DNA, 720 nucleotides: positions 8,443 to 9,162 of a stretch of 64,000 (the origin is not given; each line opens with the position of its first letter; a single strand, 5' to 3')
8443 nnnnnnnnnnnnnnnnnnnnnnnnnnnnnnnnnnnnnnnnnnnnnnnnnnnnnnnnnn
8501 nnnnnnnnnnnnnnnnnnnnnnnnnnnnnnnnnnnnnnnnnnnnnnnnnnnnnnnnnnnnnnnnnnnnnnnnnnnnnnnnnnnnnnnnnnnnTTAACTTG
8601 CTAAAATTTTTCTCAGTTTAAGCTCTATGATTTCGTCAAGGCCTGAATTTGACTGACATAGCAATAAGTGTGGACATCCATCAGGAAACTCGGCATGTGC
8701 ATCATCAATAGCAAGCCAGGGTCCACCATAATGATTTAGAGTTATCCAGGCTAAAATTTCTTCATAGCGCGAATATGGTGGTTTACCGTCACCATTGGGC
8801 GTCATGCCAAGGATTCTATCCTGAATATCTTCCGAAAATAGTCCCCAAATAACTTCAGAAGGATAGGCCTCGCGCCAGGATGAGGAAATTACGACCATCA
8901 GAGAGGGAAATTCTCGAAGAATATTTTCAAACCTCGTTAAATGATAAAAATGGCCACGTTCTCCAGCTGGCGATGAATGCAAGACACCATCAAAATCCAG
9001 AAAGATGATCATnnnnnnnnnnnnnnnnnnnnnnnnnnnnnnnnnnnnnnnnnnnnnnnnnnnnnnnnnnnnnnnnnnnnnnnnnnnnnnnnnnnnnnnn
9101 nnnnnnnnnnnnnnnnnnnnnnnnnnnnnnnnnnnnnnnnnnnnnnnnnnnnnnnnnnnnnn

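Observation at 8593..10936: Atypical HipA module: HipA-like kinase coupled to a downstream HAD-like phosphatase and lacking a recognisable HipB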

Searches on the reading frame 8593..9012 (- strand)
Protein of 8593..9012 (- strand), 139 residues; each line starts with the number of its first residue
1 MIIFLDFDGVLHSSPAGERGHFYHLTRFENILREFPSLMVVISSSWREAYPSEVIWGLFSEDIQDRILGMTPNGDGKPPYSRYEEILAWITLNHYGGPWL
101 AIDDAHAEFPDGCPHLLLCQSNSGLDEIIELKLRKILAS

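Call 3: search_protein_families(library=pfam, proteins=[window:8593-9012:-], max_evalue=0.1)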
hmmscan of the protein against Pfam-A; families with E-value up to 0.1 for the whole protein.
window:8593-9012:- (139 aa): 1 family
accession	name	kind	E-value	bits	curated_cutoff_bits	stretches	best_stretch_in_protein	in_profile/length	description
PF18143.6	HAD_SAK_2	-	4.3e-25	89.1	27.5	1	2-127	1-136/139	HAD domain in Swiss Army Knife RNA repair proteins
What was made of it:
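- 8593..9012 (-): HAD139: stand-alone capless HAD-superfamily phosphatase (HAD_SAK_2), occupying the position where relatives carry hipB. PF18143 at 4e-25 (call 3).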

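Call 4: search_protein_families(library=ncbifam, proteins=[window:8593-9012:-], max_evalue=0.1)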
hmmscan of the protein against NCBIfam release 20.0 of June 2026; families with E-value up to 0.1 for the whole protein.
window:8593-9012:- (139 aa): 1 family
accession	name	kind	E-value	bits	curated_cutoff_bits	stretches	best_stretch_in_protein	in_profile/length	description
TIGR01549.1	HAD-SF-IA-v1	subfamily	0.017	15.5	23.3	1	2-64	1-63/149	HAD-IA family hydrolase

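Call 5: search_protein_families(library=padloc, proteins=[window:8593-9012:-], max_evalue=0.01)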
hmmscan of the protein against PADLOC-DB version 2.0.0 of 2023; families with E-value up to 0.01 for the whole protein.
window:8593-9012:- (139 aa): 0 families

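Call 21: find_homologous_proteins(query=window:8593-9012:-, max_evalue=0.001)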
Query window:8593-9012:- (139 aa): 125 proteins with E <= 0.001 among 152 candidates; the best 120 are listed.
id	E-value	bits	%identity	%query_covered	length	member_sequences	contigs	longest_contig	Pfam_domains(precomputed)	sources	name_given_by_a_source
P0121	3.3e-82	292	91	100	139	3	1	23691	PF18143.7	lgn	-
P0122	7.3e-64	232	73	99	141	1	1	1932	PF18143.7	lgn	-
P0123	2.0e-53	198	63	100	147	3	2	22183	PF18143.7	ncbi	-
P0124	1.2e-48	183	60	99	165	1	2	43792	PF18143.7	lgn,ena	-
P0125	1.7e-47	179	62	96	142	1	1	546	PF18143.7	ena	-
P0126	6.9e-47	177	58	99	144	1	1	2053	PF18143.7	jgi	jgi:hypothetical protein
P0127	3.2e-46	175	60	100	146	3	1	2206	PF18143.7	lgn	-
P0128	2.8e-42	162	56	100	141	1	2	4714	PF18143.7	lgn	-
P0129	1.1e-39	154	52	99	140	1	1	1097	PF18143.7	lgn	-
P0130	1.9e-36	143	52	96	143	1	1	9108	PF18143.7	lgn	-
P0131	5.2e-36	142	49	99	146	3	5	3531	PF18143.7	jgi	jgi:hypothetical protein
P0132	2.2e-34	137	51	91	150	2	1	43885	PF18143.7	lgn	-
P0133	3.4e-34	136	51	96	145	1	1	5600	PF18143.7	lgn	-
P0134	6.3e-34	135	51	100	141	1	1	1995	PF18143.7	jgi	jgi:hypothetical protein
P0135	4.8e-30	123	50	96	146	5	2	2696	PF18143.7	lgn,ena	-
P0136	8.7e-29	118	47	97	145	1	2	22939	PF18143.7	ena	-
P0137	1.6e-28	118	46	99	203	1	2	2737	PF18143.7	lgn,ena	-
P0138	2.5e-28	117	45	97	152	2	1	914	PF18143.7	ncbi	-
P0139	2.8e-28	117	47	96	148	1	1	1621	PF18143.7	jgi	jgi:hypothetical protein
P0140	4.2e-28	116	50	100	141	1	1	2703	PF18143.7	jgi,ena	-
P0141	4.6e-28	116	51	99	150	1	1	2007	PF18143.7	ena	-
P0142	8.6e-28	115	47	96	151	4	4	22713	PF18143.7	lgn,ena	-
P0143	2.4e-27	114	47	91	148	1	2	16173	PF18143.7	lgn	-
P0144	2.9e-27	114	50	99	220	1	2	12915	PF18143.7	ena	-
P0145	6.3e-27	112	47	86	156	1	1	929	PF18143.7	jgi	-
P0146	9.0e-27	112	45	91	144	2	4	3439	PF18143.7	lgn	-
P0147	1.1e-26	112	47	98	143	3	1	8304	PF18143.7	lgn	-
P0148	1.1e-26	112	50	91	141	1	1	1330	PF18143.7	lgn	-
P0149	1.3e-26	111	50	91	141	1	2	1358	PF18143.7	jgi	jgi:hypothetical protein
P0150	1.9e-26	111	45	98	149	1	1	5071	PF18143.7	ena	-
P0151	3.6e-26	110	51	90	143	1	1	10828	PF18143.7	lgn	-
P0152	5.0e-26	109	49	99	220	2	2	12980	PF18143.7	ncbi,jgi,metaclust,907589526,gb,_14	metaclust:\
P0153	5.3e-26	109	45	97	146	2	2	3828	PF18143.7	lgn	-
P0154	1.5e-25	108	47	91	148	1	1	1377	PF18143.7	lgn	-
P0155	2.5e-25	107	46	91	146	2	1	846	PF18143.7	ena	-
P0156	3.6e-25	107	43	99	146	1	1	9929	PF18143.7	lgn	-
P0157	5.4e-25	106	50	79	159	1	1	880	PF18143.7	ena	-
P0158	7.3e-25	106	47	86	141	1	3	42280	PF18143.7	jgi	jgi:hypothetical protein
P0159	1.0e-24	105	43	98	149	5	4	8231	PF18143.7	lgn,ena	-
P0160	1.1e-24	105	43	98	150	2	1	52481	PF18143.7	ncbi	-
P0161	1.9e-24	104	45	99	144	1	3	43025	PF18143.7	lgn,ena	-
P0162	2.3e-24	104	49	96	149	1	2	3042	PF18143.7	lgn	-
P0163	2.7e-24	104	48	96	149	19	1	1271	PF18143.7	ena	-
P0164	3.2e-24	104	46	91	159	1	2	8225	PF18143.7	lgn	-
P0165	3.4e-24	104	48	96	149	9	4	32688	PF18143.7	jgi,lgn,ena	-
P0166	3.6e-24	103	45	100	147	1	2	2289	PF18143.7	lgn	-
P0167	3.7e-24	103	46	99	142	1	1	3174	PF18143.7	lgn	-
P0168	6.1e-24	103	45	99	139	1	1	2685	PF18143.7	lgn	-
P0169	1.1e-23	102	44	99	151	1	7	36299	PF18143.7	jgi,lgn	-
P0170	2.0e-23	101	45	91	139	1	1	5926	PF18143.7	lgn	-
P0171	2.9e-23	101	50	79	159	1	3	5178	PF18143.7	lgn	-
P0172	3.0e-23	100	47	79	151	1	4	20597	PF18143.7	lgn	-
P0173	4.7e-23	100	40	99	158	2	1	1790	PF18143.7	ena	-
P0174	4.8e-23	100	43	99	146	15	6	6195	PF18143.7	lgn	-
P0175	5.6e-23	100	42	100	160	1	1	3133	PF18143.7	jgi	jgi:hypothetical protein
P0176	5.6e-23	100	42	99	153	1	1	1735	PF18143.7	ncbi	-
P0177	6.4e-23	99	47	96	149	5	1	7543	PF18143.7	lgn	-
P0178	7.6e-23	99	44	99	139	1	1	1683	PF18143.7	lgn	-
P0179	8.6e-23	99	40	99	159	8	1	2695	PF18143.7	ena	-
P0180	9.2e-23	99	44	100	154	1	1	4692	PF18143.7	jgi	jgi:hypothetical protein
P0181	1.1e-22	99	44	91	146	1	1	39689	PF18143.7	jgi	jgi:hypothetical protein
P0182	1.5e-22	98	64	53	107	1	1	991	PF18143.7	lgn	-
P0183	2.2e-22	98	42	96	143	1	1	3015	PF18143.7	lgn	-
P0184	2.6e-22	97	46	96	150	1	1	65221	PF18143.7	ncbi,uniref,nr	ncbi:hypothetical protein SAMN05518669_13271 [Variovorax sp. YR634]|uniref:HAD domain-containing pro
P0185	2.8e-22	97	47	96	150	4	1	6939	PF18143.7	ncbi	-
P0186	3.0e-22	97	41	99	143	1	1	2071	PF18143.7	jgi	jgi:hypothetical protein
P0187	1.7e-21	95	44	100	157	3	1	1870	PF18143.7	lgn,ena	-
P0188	1.6e-20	92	43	90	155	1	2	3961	PF18143.7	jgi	jgi:hypothetical protein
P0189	2.0e-20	91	37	100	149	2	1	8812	PF18143.7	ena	-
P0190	4.0e-20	90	44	99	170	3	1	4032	PF18143.7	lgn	-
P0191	4.4e-20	90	40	98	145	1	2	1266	PF18143.7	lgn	-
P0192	5.3e-20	90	42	99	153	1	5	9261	PF18143.7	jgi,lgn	jgi:hypothetical protein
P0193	5.7e-20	90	39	96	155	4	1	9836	PF18143.7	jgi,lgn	jgi:hypothetical protein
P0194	1.5e-19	88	39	97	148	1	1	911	PF18143.7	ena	-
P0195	1.5e-19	88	42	97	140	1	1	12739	PF18143.7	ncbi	-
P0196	3.5e-19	87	43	99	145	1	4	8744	PF18143.7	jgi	jgi:hypothetical protein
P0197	3.5e-18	84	38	91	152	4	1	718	PF18143.7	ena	-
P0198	9.2e-18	83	44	95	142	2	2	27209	PF18143.7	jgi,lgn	-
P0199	1.4e-17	82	42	85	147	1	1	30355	PF18143.7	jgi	jgi:hypothetical protein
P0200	3.8e-17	81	38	100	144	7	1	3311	PF18143.7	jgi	jgi:hypothetical protein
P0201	4.5e-17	80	41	89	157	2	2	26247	PF18143.7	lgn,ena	-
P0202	7.5e-17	80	36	99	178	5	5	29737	PF18143.7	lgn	-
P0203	9.3e-17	79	40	99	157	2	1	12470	PF18143.7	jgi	jgi:hypothetical protein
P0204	1.2e-16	79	42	89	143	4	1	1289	PF18143.7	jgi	-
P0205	1.8e-16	79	41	85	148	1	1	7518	PF18143.7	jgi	jgi:hypothetical protein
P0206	3.3e-16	78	41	99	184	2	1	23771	PF18143.7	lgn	-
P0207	4.1e-16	77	39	98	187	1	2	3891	PF18143.7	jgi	jgi:hypothetical protein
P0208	4.9e-16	77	38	99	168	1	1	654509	PF18143.7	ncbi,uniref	ncbi:HAD domain-containing protein [Hydrogenophaga sp. 5NK40-0174]|uniref:HAD domain-containing prot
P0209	6.2e-16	77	38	90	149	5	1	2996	PF18143.7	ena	-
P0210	2.4e-15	75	38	99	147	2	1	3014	PF18143.7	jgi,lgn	jgi:hypothetical protein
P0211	2.5e-15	75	39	94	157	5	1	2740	PF18143.7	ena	-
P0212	2.8e-15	75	37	91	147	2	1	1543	PF18143.7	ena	-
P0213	2.8e-15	75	39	99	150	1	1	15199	PF18143.7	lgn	-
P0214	2.9e-15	75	38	91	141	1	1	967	PF18143.7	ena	-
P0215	9.2e-15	73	39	89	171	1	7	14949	PF18143.7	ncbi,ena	-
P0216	1.1e-14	73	36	90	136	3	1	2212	PF18143.7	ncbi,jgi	jgi:hypothetical protein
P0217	1.2e-14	73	42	88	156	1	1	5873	PF18143.7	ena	-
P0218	1.5e-14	72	37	99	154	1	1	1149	PF18143.7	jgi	jgi:HAD domain in Swiss Army Knife RNA repair proteins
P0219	4.4e-14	71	39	89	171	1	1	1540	PF18143.7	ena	-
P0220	1.2e-13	69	48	76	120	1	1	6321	PF18143.7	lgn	-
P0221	2.7e-13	68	35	98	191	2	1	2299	PF18143.7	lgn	-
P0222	6.1e-13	67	39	89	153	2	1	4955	PF18143.7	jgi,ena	jgi:hypothetical protein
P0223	7.1e-13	67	39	95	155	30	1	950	PF18143.7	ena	-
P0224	9.5e-13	66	39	91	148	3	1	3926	PF18143.7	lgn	-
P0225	2.6e-12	65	34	94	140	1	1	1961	PF18143.7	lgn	-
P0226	3.2e-12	65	38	80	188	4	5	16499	PF18143.7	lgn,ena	-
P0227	7.8e-12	63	39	83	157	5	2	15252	PF18143.7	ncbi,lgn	-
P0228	1.3e-11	63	36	88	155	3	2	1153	PF18143.7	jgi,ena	-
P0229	1.3e-11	63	34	100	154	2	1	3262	PF18143.7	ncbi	-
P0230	7.5e-11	60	39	88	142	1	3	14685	PF18143.7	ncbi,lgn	-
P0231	1.0e-10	60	37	88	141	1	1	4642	PF18143.7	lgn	-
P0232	1.1e-10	60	34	91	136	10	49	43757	PF18143.7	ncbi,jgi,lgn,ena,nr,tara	ncbi:MAG: hypothetical protein CBC60_02120 [Betaproteobacteria bacterium TMED100]|nr:MAG: hypothetic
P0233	2.2e-10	59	39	90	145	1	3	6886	PF18143.7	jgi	jgi:hypothetical protein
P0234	2.9e-10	58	41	75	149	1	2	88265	PF18143.7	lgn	-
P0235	1.0e-9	57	34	80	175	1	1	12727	PF18143.7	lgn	-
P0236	1.1e-9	56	37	88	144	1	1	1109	PF18143.7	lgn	-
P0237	1.3e-9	56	38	88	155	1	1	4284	PF18143.7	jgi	jgi:hypothetical protein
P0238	5.3e-9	54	34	83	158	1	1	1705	PF18143.7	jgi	jgi:hypothetical protein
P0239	6.9e-9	54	38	90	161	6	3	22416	PF18143.7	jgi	jgi:hypothetical protein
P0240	7.9e-9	54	36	88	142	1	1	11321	PF18143.7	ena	-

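Call 23: find_related_loci(query=A2, collection=metagenome_contigs, flank=5000)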
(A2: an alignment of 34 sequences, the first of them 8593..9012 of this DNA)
Query A2 (139 aa) in metagenome_contigs; peptide patterns used: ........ (x = any residue, [..] = any of these).
600 stretches matched a pattern (row limit reached: there are more); 434 encode a relative of the query (tblastn E <= 1e-3); the best 80 are kept; 80 distinct loci.
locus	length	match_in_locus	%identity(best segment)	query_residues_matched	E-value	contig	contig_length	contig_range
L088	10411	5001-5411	47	1-133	4e-33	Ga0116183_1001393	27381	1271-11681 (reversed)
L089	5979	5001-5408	45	3-136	7e-33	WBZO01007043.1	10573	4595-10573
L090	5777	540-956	47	1-137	2e-31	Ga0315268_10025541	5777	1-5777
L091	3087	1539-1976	44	1-139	2e-31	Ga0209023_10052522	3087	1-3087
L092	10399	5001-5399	44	1-129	5e-31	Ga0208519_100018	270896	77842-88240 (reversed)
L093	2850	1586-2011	46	1-139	5e-31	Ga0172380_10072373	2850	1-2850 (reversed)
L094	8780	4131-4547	46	1-138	1e-30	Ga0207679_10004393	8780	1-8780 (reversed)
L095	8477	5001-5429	48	1-135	3e-30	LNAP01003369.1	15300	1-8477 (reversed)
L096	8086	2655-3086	42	1-139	5e-30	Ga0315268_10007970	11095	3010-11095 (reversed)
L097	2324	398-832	43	1-137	5e-30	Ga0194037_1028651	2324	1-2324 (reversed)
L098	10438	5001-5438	43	1-137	2e-29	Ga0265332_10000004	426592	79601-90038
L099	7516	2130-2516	45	1-129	2e-29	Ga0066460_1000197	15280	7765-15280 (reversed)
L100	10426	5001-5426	39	1-138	2e-29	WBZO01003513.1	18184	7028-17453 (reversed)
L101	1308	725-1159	43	1-137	2e-29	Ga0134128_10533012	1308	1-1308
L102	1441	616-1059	41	1-137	3e-29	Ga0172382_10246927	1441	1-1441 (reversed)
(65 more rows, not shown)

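Call 26: find_encoding_contigs(protein=P0123, flank=5000, max_places=3)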
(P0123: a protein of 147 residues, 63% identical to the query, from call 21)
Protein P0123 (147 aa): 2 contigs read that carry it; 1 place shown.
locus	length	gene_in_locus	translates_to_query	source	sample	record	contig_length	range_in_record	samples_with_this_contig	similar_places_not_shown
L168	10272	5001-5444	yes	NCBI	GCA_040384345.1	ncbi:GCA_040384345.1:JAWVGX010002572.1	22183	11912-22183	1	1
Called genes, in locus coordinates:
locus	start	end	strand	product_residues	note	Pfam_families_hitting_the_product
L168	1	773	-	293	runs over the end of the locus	PF07506:RepB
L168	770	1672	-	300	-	PF02195:ParB_N, PF07506:RepB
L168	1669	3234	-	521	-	PF00239:Resolvase, PF07508:Recombinase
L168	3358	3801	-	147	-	-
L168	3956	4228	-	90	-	PF13560:HTH_31, PF12844:HTH_19 (weak), PF01381:HTH_3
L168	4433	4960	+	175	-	-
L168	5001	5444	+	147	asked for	PF18143:HAD_SAK_2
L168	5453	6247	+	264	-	PF00149:Metallophos, PF12850:Metallophos_2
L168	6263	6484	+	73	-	PF11903:ParD_like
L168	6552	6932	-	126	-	-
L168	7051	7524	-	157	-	-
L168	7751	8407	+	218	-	-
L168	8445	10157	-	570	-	-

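Call 27: find_encoding_contigs(protein=P0124, flank=5000, max_places=3)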
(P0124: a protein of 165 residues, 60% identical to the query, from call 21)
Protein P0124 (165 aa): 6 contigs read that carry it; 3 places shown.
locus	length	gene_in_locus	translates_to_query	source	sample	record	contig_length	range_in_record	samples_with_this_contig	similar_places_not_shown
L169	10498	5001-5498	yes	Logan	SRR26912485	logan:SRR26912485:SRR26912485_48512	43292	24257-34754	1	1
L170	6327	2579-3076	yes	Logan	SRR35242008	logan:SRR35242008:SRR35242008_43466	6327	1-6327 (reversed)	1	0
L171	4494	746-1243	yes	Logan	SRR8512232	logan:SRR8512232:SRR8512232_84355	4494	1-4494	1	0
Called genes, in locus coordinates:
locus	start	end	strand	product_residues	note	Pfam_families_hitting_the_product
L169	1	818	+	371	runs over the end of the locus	PF01381:HTH_3, PF12844:HTH_19 (weak), PF13560:HTH_31, PF06114:Peptidase_M78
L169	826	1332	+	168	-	-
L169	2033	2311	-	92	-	-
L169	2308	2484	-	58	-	PF13551:HTH_29 (weak)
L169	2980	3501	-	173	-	-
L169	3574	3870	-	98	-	-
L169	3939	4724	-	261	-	PF00149:Metallophos, PF12850:Metallophos_2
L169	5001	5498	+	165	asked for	PF18143:HAD_SAK_2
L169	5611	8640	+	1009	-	PF13699:eCIS_core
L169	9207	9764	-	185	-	PF08534:Redoxin, PF00578:AhpC-TSA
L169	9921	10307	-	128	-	PF13560:HTH_31 (weak), PF01381:HTH_3 (weak)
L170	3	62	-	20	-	?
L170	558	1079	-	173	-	-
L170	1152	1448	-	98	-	-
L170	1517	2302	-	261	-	PF00149:Metallophos, PF12850:Metallophos_2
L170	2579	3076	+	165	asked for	PF18143:HAD_SAK_2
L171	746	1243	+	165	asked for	PF18143:HAD_SAK_2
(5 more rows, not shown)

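Call 28: find_encoding_contigs(protein=P0132, flank=5000, max_places=3)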
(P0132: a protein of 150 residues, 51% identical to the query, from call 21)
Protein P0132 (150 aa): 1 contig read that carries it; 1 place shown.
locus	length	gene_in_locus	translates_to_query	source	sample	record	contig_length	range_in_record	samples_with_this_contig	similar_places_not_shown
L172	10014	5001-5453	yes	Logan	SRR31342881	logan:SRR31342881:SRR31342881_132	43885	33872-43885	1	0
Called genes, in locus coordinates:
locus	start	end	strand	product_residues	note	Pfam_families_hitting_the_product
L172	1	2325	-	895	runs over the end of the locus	PF02629:CoA_binding, PF13380:CoA_binding_2, PF13607:Succ_CoA_lig, PF19045:Ligase_CoA_2, PF13549:ATP-grasp_5, PF13302:Acetyltransf_3 (weak), PF00583:Acetyltransf_1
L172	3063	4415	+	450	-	-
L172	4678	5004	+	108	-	-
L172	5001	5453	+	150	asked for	PF18143:HAD_SAK_2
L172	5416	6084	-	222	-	PF00149:Metallophos, PF12850:Metallophos_2 (faint)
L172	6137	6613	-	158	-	PF18143:HAD_SAK_2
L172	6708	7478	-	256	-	PF13276:HTH_21, PF00665:rve, PF13683:rve_3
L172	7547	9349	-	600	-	PF24391:HD-CE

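Call 32: search_protein_families(library=pfam, alignment_id=A3, max_evalue=0.001)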
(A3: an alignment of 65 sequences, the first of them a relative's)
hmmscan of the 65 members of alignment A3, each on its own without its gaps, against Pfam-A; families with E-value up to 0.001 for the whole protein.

A. member 1, L088:4529-4876:+ (116 aa): 0 families

B. families by the number of members that match (of 65 scanned): 62 families (the first 25 are shown)
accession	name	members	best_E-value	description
PF00149.33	Metallophos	11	2.7e-14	Calcineurin-like phosphoesterase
PF12850.12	Metallophos_2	11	1.2e-09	Calcineurin-like phosphoesterase superfamily domain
PF18143.6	HAD_SAK_2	6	5.6e-30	HAD domain in Swiss Army Knife RNA repair proteins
PF00004.35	AAA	2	9e-39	ATPase family associated with various cellular activities (AAA)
PF13191.12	AAA_16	2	1.1e-10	AAA ATPase domain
PF05496.18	RuvB_N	2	5.1e-10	Holliday junction DNA helicase RuvB P-loop domain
PF07728.20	AAA_5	2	5.7e-08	AAA domain (dynein-related subfamily)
PF13479.12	AAA_24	2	9.8e-06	AAA domain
PF02705.21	K_trans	1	2.7e-179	K+ potassium transporter integral membrane domain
PF02567.21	PhzC-PhzF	1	5.4e-53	Phenazine biosynthesis-like protein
PF22776.1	K_trans_C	1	5.2e-48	K+ potassium transporter C-terminal domain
PF00929.31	RNase_T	1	1.2e-34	Exonuclease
PF20154.4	LNT_N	1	2.3e-34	Apolipoprotein N-acyltransferase N-terminal domain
PF01464.25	SLT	1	1.1e-29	Transglycosylase SLT domain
PF11740.13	KfrA_N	1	1.4e-26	Plasmid replication region DNA-binding N-term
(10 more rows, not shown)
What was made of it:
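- The recurrent operon partners of the family are Metallophos (11 of 65) and further HAD copies (6 of 65) (call 32).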

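Call 43: find_related_loci(query=A2, collection=viral_contigs, flank=5000)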
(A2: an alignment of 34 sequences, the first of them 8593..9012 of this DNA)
Query A2 (139 aa) in viral_contigs; peptide patterns used: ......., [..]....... (x = any residue, [..] = any of these).
600 stretches matched a pattern (row limit reached: there are more); 105 encode a relative of the query (tblastn E <= 1e-3); the best 80 are kept; 79 distinct loci.
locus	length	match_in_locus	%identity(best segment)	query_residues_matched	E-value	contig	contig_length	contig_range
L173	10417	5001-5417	59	1-139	3e-53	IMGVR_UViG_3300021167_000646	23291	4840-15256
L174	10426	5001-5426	42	2-139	9e-30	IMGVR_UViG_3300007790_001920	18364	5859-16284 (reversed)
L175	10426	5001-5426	39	2-139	1e-27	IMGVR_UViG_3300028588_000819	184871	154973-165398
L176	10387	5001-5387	39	1-127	2e-18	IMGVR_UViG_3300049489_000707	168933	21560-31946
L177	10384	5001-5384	36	1-127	5e-18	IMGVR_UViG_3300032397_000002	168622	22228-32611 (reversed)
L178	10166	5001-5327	40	1-109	7e-18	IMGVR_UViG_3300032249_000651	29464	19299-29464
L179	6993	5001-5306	37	1-104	1e-17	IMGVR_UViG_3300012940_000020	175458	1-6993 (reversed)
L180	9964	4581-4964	36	1-122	4e-17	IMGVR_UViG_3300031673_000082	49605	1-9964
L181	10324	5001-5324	40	1-106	2e-16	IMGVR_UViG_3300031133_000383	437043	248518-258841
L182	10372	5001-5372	28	3-122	1e-13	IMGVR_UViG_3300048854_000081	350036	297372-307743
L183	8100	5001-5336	36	2-113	8e-13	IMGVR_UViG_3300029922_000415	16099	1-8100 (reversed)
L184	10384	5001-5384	29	2-127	1e-11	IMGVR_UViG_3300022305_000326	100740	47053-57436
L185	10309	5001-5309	32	1-104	3e-11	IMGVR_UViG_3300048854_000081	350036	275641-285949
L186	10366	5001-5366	30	1-104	2e-9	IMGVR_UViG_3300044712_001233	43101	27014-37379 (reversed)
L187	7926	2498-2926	29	3-138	6e-9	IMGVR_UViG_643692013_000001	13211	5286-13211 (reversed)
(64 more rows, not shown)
